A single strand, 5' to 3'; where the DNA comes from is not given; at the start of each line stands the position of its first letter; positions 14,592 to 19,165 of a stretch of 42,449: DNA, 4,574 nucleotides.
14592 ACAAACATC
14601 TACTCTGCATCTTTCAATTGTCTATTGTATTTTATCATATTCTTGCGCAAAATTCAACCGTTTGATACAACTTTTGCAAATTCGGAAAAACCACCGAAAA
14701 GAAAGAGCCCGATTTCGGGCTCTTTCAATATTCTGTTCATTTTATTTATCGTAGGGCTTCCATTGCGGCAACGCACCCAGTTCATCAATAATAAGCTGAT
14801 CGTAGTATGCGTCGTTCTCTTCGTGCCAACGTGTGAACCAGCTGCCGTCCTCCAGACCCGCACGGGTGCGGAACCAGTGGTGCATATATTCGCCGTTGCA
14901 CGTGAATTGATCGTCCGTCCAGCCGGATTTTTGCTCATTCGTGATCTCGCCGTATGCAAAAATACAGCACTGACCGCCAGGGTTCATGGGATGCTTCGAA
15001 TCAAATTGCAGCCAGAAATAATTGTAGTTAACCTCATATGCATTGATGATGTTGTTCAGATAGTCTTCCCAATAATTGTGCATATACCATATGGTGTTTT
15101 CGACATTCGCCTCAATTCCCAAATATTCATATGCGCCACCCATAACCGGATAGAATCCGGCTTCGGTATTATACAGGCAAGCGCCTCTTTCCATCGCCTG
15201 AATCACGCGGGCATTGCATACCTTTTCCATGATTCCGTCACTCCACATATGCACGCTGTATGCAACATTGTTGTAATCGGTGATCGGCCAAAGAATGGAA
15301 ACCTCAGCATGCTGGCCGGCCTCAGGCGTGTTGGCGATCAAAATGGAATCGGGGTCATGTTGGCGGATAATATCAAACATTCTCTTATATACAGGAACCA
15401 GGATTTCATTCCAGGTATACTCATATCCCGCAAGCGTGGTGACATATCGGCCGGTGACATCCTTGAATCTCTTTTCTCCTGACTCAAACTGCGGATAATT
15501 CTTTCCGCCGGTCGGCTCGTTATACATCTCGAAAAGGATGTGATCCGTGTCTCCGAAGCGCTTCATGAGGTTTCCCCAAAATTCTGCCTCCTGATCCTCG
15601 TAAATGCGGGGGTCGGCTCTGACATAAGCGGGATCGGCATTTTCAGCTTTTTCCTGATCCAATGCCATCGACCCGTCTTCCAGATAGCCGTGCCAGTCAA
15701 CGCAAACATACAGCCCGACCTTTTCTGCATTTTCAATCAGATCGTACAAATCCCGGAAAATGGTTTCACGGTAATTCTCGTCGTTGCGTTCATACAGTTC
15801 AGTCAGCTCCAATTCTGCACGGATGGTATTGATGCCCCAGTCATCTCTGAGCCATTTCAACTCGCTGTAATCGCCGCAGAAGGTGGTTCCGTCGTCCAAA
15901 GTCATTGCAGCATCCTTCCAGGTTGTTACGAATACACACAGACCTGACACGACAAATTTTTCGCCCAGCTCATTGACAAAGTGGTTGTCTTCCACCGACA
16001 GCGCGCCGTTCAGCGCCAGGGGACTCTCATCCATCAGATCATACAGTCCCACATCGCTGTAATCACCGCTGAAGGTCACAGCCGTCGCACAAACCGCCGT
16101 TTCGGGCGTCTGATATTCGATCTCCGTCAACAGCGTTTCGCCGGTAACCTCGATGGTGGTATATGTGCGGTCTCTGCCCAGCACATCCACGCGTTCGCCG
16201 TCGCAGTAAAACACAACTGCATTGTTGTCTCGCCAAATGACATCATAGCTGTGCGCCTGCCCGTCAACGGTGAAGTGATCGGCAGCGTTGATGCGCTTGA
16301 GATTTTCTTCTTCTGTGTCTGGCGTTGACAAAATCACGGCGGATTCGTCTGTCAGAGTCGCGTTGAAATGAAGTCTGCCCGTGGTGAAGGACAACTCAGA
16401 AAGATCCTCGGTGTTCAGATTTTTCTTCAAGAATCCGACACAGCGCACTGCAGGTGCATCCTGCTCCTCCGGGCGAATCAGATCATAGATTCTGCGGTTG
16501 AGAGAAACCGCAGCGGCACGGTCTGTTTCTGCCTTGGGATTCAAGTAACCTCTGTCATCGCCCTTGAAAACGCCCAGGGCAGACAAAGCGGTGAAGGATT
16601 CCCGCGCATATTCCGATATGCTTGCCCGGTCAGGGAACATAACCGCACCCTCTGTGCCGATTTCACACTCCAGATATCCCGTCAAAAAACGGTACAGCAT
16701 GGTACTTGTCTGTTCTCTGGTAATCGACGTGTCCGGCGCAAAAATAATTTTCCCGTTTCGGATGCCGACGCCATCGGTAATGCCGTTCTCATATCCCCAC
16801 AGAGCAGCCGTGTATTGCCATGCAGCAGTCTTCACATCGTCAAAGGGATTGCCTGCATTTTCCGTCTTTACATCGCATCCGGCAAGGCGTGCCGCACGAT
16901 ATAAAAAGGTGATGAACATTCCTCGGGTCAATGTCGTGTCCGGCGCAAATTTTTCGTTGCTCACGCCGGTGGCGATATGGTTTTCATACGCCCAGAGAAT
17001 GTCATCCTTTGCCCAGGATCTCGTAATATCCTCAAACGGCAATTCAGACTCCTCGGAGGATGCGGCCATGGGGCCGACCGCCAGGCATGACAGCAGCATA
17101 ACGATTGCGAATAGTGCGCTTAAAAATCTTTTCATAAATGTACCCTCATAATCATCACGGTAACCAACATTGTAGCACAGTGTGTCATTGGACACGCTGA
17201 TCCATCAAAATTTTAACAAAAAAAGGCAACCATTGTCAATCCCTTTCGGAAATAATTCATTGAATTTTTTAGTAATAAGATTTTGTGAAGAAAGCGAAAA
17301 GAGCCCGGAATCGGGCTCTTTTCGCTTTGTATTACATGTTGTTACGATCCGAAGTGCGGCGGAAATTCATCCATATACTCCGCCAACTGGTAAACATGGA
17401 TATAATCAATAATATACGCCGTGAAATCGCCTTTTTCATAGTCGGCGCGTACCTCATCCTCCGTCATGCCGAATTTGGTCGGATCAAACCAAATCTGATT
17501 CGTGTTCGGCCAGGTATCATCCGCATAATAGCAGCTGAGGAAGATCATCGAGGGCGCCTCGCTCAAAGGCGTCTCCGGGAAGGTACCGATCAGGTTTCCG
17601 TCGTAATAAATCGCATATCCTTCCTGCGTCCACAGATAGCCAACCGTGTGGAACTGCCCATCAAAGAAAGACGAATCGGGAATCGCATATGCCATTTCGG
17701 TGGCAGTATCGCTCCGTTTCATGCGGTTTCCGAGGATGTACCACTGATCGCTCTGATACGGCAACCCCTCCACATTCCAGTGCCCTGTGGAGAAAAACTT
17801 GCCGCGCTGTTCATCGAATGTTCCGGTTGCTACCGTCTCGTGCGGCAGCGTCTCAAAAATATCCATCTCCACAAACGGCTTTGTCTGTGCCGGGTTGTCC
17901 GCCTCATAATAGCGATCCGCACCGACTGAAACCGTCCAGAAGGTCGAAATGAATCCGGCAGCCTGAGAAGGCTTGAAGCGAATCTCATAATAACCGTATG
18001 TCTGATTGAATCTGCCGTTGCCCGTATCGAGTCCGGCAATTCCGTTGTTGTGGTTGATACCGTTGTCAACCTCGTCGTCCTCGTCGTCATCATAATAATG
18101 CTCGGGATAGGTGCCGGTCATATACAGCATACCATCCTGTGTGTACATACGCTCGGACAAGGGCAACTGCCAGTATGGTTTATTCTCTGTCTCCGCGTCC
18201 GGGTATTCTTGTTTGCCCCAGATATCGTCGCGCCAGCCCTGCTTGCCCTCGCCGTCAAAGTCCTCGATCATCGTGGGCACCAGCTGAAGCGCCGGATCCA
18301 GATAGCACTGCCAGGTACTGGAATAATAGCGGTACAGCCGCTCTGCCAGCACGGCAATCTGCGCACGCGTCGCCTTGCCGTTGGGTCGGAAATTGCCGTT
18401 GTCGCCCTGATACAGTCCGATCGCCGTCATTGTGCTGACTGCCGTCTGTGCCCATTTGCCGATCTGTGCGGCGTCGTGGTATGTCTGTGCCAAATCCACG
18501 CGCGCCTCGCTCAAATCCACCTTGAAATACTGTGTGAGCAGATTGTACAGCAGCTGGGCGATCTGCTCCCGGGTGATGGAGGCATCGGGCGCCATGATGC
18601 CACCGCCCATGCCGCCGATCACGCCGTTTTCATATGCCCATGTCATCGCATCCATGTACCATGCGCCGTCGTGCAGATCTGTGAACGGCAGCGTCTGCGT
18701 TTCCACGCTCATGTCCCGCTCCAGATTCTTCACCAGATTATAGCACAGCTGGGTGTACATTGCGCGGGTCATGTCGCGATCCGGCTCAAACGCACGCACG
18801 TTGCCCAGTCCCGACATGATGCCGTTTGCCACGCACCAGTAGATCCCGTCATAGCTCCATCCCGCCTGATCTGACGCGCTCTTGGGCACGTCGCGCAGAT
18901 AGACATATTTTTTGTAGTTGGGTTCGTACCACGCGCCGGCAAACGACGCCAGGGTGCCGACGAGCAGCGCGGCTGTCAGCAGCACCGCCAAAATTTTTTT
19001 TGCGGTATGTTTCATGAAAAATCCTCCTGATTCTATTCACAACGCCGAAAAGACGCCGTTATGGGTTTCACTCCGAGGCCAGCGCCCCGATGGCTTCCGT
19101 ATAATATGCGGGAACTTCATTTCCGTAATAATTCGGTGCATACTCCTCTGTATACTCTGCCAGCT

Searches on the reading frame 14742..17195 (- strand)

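Call 23: search_protein_families(library=pfam, proteins=[window:14742-17195:-], max_evalue=0.001)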
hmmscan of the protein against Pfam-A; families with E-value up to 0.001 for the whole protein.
window:14742-17195:- (817 aa): 2 families
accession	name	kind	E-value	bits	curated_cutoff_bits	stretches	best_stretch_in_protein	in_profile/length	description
PF00150.24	Cellulase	-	1.2e-25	91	23.5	1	442-655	22-199/272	Cellulase (glycosyl hydrolase family 5)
PF00395.25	SLH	-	1.6e-18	66.8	20.8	2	53-92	1-41/44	S-layer homology domain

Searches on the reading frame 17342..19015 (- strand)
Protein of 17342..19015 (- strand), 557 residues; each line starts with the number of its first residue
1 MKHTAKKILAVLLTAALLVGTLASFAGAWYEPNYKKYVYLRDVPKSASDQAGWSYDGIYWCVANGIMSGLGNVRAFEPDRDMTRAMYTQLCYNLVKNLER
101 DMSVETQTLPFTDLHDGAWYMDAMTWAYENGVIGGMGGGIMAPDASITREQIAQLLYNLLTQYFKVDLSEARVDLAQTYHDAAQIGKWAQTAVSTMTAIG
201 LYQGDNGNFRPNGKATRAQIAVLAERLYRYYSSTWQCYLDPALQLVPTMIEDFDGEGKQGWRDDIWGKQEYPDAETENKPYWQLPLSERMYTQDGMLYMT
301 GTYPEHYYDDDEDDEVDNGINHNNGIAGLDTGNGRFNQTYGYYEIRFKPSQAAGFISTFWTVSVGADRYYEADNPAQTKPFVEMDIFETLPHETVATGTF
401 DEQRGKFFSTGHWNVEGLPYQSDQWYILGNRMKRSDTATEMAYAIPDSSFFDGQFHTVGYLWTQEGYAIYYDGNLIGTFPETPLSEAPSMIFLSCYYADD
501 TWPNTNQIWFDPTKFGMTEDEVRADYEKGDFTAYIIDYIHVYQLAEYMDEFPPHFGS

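Call 23: search_protein_families(library=pfam, proteins=[window:17342-19015:-], max_evalue=0.001)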
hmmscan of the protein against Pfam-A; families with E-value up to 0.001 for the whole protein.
window:17342-19015:- (557 aa): 2 families
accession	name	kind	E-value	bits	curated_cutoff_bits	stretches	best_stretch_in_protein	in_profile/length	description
PF00395.25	SLH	-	8e-24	83.8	20.8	2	110-153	1-44/44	S-layer homology domain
PF00722.28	Glyco_hydro_16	-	7e-08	32.6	22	0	331-369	36-70/175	Glycosyl hydrolases family 16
